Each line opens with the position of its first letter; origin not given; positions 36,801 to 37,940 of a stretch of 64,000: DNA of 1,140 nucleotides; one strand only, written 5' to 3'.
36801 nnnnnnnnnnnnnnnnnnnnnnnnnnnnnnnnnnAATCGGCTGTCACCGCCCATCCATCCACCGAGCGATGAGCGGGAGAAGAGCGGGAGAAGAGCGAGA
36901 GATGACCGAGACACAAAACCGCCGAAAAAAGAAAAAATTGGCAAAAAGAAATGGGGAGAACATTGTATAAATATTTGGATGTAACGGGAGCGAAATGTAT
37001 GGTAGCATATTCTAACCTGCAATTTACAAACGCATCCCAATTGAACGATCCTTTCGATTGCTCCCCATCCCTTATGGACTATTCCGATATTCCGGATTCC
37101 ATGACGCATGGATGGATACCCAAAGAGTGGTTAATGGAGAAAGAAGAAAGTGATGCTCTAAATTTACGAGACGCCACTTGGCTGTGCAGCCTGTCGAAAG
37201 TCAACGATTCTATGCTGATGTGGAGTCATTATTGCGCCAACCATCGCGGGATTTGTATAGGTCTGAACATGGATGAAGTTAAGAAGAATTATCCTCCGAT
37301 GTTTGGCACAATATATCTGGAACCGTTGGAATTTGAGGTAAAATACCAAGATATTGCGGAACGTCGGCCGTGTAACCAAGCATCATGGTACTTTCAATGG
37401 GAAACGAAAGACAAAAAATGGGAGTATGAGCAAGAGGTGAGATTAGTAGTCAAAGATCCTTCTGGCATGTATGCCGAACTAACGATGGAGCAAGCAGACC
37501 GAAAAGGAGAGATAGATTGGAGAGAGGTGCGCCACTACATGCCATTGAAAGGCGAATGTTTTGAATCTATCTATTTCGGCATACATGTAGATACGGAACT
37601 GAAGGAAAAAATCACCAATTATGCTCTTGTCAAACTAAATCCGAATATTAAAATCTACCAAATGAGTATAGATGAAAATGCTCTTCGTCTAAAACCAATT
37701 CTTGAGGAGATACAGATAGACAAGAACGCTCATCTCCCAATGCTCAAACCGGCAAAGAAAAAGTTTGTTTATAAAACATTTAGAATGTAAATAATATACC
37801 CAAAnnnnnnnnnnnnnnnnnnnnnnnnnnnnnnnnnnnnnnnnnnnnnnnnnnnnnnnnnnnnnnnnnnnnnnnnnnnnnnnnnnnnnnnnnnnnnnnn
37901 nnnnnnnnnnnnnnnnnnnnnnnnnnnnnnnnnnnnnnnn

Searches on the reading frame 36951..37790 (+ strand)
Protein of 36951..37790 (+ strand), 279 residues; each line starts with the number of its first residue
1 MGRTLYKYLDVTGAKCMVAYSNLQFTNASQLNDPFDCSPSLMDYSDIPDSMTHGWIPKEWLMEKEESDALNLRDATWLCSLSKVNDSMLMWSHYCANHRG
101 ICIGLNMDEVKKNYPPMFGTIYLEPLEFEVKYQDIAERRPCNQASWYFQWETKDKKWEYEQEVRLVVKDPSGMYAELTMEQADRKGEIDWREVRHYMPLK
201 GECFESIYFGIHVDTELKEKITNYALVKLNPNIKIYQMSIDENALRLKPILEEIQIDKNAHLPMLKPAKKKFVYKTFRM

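Call 9: search_protein_families(library=pfam, proteins=[window:36951-37790:+], max_evalue=0.001)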
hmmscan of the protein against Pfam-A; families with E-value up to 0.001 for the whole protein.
window:36951-37790:+ (279 aa): 1 family
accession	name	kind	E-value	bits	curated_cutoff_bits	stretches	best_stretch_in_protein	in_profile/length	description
PF11185.13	DUF2971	-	3.6e-10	41.5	22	1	90-165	1-89/89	Protein of unknown function (DUF2971)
